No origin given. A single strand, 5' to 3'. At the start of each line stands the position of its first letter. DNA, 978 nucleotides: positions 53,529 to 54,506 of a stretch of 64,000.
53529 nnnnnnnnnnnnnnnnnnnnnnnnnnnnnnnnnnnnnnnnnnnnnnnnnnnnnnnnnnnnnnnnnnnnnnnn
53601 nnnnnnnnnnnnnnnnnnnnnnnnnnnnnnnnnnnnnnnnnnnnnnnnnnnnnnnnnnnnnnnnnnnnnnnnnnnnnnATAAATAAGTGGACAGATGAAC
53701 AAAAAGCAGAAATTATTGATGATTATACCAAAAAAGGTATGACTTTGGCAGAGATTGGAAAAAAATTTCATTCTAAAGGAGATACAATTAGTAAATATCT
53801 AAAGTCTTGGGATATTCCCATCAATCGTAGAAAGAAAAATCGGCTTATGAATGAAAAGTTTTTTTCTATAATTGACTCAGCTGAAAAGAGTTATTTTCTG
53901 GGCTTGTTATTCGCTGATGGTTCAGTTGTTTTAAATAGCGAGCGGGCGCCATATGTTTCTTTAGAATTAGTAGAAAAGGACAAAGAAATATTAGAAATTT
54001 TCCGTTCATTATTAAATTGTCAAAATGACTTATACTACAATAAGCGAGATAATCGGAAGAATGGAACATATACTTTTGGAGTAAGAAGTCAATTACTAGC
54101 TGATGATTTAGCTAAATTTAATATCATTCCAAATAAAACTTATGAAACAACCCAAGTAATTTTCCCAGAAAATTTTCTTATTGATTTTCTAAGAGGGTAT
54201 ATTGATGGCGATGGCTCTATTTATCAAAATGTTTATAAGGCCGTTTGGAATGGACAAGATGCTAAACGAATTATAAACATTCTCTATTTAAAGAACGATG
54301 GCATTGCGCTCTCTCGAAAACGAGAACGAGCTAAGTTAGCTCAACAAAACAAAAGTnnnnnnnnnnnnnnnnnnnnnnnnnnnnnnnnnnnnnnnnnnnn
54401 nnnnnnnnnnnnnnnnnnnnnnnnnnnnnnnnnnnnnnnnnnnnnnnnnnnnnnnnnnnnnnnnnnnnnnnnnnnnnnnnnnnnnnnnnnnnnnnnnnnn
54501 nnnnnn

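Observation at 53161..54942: PhoH-like ATPase gene interrupted inside its Walker A motif by a group I intron with a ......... endonuclease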

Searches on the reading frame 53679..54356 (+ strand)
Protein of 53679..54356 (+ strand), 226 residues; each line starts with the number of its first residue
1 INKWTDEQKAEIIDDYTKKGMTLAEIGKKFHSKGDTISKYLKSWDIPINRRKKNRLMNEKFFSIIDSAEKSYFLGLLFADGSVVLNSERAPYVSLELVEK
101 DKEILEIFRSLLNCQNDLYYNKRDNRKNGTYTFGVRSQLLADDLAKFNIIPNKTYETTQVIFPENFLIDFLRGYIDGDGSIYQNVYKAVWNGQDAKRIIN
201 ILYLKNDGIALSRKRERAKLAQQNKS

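Call 5: search_protein_families(library=pfam, proteins=[window:53682-54356:+], max_evalue=0.01)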
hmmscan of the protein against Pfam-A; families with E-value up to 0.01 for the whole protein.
window:53682-54356:+ (225 aa): 1 family
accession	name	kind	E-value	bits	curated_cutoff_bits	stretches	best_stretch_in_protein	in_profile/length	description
PF14528.11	LAGLIDADG_3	-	6.1e-09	36.5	22.5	1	69-130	4-64/82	LAGLIDADG-like domain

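Call 13: find_homologous_proteins(query=window:53679-54356:+)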
Query seq(226 aa) (226 aa): 211 proteins with E <= 0.001 among 521 candidates; the best 120 are listed.
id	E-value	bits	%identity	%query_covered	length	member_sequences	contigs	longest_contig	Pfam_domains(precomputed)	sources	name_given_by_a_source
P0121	1.2e-144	497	100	100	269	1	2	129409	PF14528.12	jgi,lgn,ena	jgi:hypothetical protein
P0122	7.3e-138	475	84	100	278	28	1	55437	PF14528.12,PF14527.12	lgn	-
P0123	7.4e-118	410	71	100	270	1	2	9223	PF14528.12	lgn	-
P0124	1.0e-75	272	51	97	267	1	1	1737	PF14528.12,PF14527.12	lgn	-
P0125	1.5e-74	268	52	99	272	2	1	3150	PF14528.12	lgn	-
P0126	1.5e-73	265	52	99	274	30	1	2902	PF14528.12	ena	-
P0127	1.6e-72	261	50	99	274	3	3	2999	PF14528.12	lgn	-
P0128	1.4e-70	255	47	98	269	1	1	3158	PF14528.12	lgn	-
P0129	5.0e-70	253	48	98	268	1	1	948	PF14528.12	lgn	-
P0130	1.1e-68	249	48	98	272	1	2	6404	PF14528.12,PF14527.12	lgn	-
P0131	2.7e-66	241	50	99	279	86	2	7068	PF14528.12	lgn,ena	-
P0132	2.5e-65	238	47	99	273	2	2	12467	PF14528.12,PF14527.12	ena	-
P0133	3.9e-65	237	46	100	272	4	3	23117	PF14528.12,PF14527.12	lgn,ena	-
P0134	3.1e-64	234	47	99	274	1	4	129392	PF14528.12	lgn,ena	-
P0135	8.9e-64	233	45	100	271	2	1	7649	PF14528.12,PF14527.12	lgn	-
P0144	3.0e-59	218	48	96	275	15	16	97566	PF14528.12,PF14527.12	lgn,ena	-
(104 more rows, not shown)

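Call 16: find_encoding_contigs(protein=P0122, flank=3000, max_places=3)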
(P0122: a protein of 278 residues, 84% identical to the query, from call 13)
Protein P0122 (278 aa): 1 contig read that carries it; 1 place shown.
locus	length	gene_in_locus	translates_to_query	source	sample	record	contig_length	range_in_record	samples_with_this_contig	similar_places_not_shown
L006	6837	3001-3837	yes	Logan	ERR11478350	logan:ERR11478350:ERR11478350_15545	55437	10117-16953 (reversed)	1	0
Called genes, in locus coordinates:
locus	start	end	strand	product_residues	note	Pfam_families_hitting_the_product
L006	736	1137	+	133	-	-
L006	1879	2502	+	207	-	PF00574:CLP_protease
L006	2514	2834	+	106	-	-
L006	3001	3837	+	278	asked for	PF14527:LAGLIDADG_WhiA (faint), PF14528:LAGLIDADG_3 (weak)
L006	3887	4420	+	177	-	PF02562:PhoH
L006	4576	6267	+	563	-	-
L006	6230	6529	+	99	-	-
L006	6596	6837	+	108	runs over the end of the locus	-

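Call 17: find_encoding_contigs(protein=P0123, flank=3000, max_places=3)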
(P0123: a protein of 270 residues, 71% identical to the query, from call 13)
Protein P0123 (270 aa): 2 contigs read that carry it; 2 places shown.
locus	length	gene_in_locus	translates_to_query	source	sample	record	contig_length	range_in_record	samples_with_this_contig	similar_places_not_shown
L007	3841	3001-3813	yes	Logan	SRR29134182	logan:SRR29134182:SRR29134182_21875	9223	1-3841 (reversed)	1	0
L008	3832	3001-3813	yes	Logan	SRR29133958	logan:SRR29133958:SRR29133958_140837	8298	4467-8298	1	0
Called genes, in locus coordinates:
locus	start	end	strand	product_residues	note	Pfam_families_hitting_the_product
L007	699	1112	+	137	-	-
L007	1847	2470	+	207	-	PF00574:CLP_protease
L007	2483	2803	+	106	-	-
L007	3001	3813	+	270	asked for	PF14528:LAGLIDADG_3 (faint)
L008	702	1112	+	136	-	-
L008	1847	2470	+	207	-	PF00574:CLP_protease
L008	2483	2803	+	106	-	-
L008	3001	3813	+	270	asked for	PF14528:LAGLIDADG_3 (faint)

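Call 18: find_encoding_contigs(protein=P0121, flank=3000, max_places=3)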
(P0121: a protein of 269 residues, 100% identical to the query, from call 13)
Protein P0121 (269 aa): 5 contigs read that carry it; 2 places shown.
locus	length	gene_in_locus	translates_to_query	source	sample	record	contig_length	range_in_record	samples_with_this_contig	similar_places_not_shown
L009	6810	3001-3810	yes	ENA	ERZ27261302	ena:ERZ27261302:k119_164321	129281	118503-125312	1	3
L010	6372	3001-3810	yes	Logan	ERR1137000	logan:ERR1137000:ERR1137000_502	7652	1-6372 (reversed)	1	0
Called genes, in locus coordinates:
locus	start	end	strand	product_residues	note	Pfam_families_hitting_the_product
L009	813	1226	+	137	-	-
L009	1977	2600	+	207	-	PF00574:CLP_protease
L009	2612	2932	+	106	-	-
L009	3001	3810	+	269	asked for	PF14528:LAGLIDADG_3 (faint)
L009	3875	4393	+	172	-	PF02562:PhoH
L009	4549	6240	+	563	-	-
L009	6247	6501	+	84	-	-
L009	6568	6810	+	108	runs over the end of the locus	-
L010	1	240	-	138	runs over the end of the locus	-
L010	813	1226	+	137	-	-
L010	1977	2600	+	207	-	PF00574:CLP_protease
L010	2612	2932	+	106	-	-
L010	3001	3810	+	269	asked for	PF14528:LAGLIDADG_3 (faint)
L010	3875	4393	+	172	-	PF02562:PhoH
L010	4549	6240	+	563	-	-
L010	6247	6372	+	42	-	?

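Call 40: search_solved_structures(query=P0123, max_evalue=1, show_alignments=2)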
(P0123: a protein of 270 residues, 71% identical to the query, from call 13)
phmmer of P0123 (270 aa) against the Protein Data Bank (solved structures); distinct sequences matched with E-value up to 1: 5.
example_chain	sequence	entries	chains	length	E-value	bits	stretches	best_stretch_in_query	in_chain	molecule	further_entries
7mkl_H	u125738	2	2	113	0.054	15.9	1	73-131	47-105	SARS2-38 Fv heavy chain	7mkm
2dch_X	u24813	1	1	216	0.062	15.7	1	71-183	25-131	putative homing endonuclease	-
5zng_C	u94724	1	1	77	0.48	12.8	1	120-185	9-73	AVR1-CO39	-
9e78_0C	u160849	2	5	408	0.6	12.5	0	3-46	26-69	CFAP21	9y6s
8idn_H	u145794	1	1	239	0.92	11.8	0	73-146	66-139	E77 Fab heavy chain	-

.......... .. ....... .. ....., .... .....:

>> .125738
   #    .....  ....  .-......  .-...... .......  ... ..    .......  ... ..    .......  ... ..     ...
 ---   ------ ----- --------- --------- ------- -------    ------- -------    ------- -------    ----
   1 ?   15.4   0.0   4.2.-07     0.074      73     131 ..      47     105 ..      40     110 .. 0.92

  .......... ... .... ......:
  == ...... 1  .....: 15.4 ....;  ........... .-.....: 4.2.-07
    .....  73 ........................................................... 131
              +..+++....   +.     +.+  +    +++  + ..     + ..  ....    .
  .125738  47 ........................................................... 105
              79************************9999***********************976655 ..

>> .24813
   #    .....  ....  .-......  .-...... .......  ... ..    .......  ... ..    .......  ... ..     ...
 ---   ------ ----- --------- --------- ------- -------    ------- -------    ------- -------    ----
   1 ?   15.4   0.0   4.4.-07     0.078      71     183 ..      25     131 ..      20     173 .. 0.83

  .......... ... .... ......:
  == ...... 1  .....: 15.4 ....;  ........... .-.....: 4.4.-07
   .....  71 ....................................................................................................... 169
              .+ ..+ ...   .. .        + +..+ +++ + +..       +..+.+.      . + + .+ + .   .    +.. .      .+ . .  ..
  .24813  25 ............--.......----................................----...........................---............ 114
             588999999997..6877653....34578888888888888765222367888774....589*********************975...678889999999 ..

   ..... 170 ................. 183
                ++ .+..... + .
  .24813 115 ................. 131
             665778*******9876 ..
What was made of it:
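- Closest known: Monomeric two-domain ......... homing endonucleases and maturases. Different: Sequence-only search of the PDB is not significant (E 0.06, call 40).
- Tried and rejected: Sequence-only PDB search with the endonuclease: Not significant (E 0.06, call 40).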

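Call 41: search_protein_families(library=pfam, proteins=[P0123, P0122, window:53679-54356:+], max_evalue=1)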
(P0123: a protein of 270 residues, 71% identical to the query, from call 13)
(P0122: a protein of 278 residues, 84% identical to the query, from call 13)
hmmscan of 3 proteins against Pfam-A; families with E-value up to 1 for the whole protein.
P0123 (270 aa): 6 families
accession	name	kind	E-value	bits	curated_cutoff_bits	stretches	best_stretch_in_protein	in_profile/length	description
PF14528.11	LAGLIDADG_3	-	8.8e-13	48.8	22.5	2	70-132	4-65/82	LAGLIDADG-like domain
PF14527.11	LAGLIDADG_WhiA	-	0.00011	22.7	23.2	1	70-127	2-55/93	WhiA LAGLIDADG-like domain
PF00961.24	LAGLIDADG_1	-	0.016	16.5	23.1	1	91-154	29-89/102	LAGLIDADG endonuclease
PF05204.19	Hom_end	-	0.041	14.4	21.1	0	169-202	16-48/110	Homing endonuclease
PF01527.26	HTH_Tnp_1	-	0.042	14.5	24.1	1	2-27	5-30/75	Transposase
PF04545.22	Sigma70_r4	-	0.2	11.7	24.1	1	7-36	7-36/50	Sigma-70, region 4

P0122 (278 aa): 7 families
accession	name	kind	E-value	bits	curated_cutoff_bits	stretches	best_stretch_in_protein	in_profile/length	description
PF14528.11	LAGLIDADG_3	-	1.7e-12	47.8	22.5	2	180-224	4-49/82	LAGLIDADG-like domain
PF14527.11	LAGLIDADG_WhiA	-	1.3e-06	28.9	23.2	2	182-224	4-46/93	WhiA LAGLIDADG-like domain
PF14639.11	YqgF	-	0.0066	16.7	35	1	186-251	25-87/150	Holliday-junction resolvase-like of SPT6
PF09940.16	DUF2172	-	0.013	16.3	27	0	189-242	12-68/92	Domain of unknown function (DUF2172)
PF05204.19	Hom_end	-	0.03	14.9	21.1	0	182-214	17-48/110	Homing endonuclease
PF01527.26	HTH_Tnp_1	-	0.083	13.6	24.1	1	15-39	6-30/75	Transposase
PF08282.18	Hydrolase_3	-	0.088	13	20.9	1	14-61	158-204/255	haloacid dehalogenase-like hydrolase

window:53679-54356:+ (226 aa): 5 families
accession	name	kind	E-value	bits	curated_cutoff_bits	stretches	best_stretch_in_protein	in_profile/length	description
PF14528.11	LAGLIDADG_3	-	6.2e-09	36.4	22.5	2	70-131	4-64/82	LAGLIDADG-like domain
PF00961.24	LAGLIDADG_1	-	0.022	16.1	23.1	0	171-189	1-19/102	LAGLIDADG endonuclease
PF14527.11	LAGLIDADG_WhiA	-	0.054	14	23.2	1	70-130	2-58/93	WhiA LAGLIDADG-like domain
PF01527.26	HTH_Tnp_1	-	0.068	13.8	24.1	1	3-27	6-30/75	Transposase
PF08282.18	Hydrolase_3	-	0.1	12.8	20.9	0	8-49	164-204/255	haloacid dehalogenase-like hydrolase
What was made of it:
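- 53679..54359 (+): HTH-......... homing-endonuclease ORF, a deletion derivative of 226 codons. It starts at ATA 53679 (ATG in L007). Motif 1 is 53898-53924 and motif 2 is 54189-54218. The stop codon UGA 54357-59 lies inside the P8 3' strand. Pfam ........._3 E 6e-9 (calls 5, 41).
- On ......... homing endonuclease: Pfam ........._3 scores 36.4 bits (cut-off 22.5) (call 41).
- The family is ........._3 (calls 5, 41).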

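Call 45: find_encoding_contigs(protein=P0134, flank=2500, max_places=2)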
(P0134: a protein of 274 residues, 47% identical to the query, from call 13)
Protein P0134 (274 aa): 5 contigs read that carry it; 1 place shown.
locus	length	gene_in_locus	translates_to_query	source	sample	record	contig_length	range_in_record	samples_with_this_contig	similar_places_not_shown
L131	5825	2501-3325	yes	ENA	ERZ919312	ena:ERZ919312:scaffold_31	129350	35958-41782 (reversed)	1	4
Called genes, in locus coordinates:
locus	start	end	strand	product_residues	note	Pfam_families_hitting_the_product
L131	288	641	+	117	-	-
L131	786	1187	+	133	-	-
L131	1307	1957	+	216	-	PF00574:CLP_protease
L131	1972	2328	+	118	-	-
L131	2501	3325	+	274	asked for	PF14528:LAGLIDADG_3 (faint)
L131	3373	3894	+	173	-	PF02562:PhoH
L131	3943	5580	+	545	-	-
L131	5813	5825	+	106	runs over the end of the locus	-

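Call 46: find_encoding_contigs(protein=P0144, flank=2500, max_places=2)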
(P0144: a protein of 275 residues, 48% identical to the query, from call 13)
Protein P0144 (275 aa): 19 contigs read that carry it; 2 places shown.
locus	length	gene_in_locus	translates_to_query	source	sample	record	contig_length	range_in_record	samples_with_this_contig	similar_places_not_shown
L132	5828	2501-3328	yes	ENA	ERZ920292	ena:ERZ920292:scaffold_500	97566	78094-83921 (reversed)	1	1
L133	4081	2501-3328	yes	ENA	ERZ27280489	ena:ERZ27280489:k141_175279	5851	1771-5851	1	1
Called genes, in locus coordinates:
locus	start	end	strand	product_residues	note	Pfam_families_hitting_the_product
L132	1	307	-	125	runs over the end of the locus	-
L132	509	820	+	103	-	-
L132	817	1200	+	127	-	-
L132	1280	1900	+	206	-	PF00574:CLP_protease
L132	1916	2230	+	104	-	-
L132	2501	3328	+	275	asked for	PF14527:LAGLIDADG_WhiA (faint), PF14528:LAGLIDADG_3 (weak)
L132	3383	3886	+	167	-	PF02562:PhoH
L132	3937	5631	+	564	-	-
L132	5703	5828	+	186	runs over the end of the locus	-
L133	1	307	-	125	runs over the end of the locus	-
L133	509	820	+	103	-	-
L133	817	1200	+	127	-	-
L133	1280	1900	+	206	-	PF00574:CLP_protease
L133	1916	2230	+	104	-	-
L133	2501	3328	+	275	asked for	PF14527:LAGLIDADG_WhiA (faint), PF14528:LAGLIDADG_3 (weak)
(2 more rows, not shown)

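Call 50: predict_structure(alignment_id=A4)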
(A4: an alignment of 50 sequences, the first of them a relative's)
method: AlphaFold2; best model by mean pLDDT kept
length: 270 residues; sequences in the alignment: 50
mean_pLDDT: 94.4   pTM: 0.86
mean pLDDT of the five models: 94.4, 93.9, 93.8, 93.4, 93.1
residues with pLDDT >= 90: 242; 70-90: 17; 50-70: 7; < 50: 4
segments of 3 or more residues with pLDDT < 50: 267-270
pLDDT, mean of each block of 10 residues (from residue 1): 87 93 94 95 90 81 98 98 96 97 98 95 96 97 98 95 98 98 98 98 98 97 98 98 94 97 66
secondary structure, 60 per line:
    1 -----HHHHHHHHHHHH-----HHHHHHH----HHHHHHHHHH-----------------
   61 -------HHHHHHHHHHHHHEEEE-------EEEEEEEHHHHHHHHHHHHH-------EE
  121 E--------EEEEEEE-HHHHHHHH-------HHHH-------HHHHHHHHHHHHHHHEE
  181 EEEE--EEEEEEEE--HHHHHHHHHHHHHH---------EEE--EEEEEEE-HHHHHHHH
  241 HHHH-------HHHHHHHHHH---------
elements in order: H6-17 H23-29 H34-43 H68-80 E81-84 E92-98 H99-111 E119-121 E130-136 H138-145 H153-156 H164-178 E179-184 E187-194 H197-210 E220-222 E225-231 H233-244 H252-261
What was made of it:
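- Closest known: Monomeric two-domain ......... homing endonucleases and maturases. Different: There is an extra N-terminal three-helix HTH domain (call 50).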

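Call 53: fold_search(model_id=the predicted structure, library=pdb)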
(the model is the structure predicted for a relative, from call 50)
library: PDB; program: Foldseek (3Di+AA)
matches with E <= 10: 828; with E <= 0.001: 90
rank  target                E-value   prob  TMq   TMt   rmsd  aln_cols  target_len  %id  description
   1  2dch                  7.4e-09  1.00  0.47  0.59   5.3       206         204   21  Crystal structure of archaeal intron-encoded homing endonuclease I-Tsp061I (released 2006-07-06)
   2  1p8k_Z                9.4e-09  1.00  0.55  0.58   4.4       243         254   14  The structure and DNA recognition of a bifunctional homing endonuclease and group I intron splicing factor (released 2004-01-20)
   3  2ab5_A                1.3e-08  1.00  0.53  0.54   5.0       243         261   17  bI3 LAGLIDADG Maturase (released 2005-08-30)
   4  3eh8_A                1.7e-08  1.00  0.54  0.57   4.6       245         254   16  Crystal structure of Y2 I-AniI variant (F13Y/S111Y)/DNA complex with calcium (released 2009-01-13)
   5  2ab5_B                3.1e-08  1.00  0.53  0.56   5.5       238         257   16  bI3 LAGLIDADG Maturase (released 2005-08-30)
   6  3uvf_A                7.3e-08  1.00  0.55  0.57   4.1       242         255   14  Expanding LAGALIDADG endonuclease scaffold diversity by rapidly surveying evolutionary sequence space (released 2012-02-29)
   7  4yit_D                1.4e-07  1.00  0.45  0.44   9.3       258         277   12  Crystal Structure of LAGLIDADG Meganuclease I-AabMI Bound to Uncleaved DNA (released 2016-03-23)
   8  4lq0_A                2.0e-07  1.00  0.43  0.39  10.8       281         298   15  Crystal structure of the I-LtrWI LAGLIDADG homing endonuclease bound to target DNA. (released 2014-07-16)
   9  1mow_A                2.5e-07  1.00  0.45  0.49   5.4       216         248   16  E-DreI (released 2002-11-29)
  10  5esp_B                3.6e-07  1.00  0.50  0.47   5.6       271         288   12  Crystal Structure of LAGLIDADG Meganuclease I-PanMI with coordinated Calcium ions (released 2016-03-30)
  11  5e63_A                4.8e-07  1.00  0.47  0.44   9.5       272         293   15  K262A mutant of I-SmaMI (released 2016-01-13)
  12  3hyj_D                5.0e-07  1.00  0.45  0.58  10.1       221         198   17  Crystal structure of the N-terminal LAGLIDADG domain of DUF199/WhiA (released 2009-09-01)
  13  4yit_A                5.0e-07  1.00  0.34  0.34  13.4       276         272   12  Crystal Structure of LAGLIDADG Meganuclease I-AabMI Bound to Uncleaved DNA (released 2016-03-23)
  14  5e5s_A                6.3e-07  1.00  0.46  0.43   9.7       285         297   14  I-SmaMI K103A mutant (released 2016-01-13)
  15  4lox_A                6.3e-07  1.00  0.45  0.41  10.2       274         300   14  Crystal structure of the I-SmaMI LAGLIDADG homing endonuclease bound to cleaved DNA (released 2014-09-24)
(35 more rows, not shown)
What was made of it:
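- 53679..54359 (+): The full-length relative folds as two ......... domains and matches I-Tsp061I and I-AniI (calls 50, 53).
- On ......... homing endonuclease: Met in the full-length relative P0123 (4 strands per domain, pLDDT 94.4; calls 50, 53).
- Closest known: Monomeric two-domain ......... homing endonucleases and maturases. Same: They match these structures at Foldseek E 7e-9 to 1e-6 (calls 50, 53).
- The full-length model has pLDDT 94.4 and matches I-Tsp061I, I-AniI, bI3 maturase and I-OnuI (calls 50, 53). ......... maturases (bI3, I-AniI) and WhiA are among the structural matches (call 53).
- Tried and rejected: A fold search was needed (call 53).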
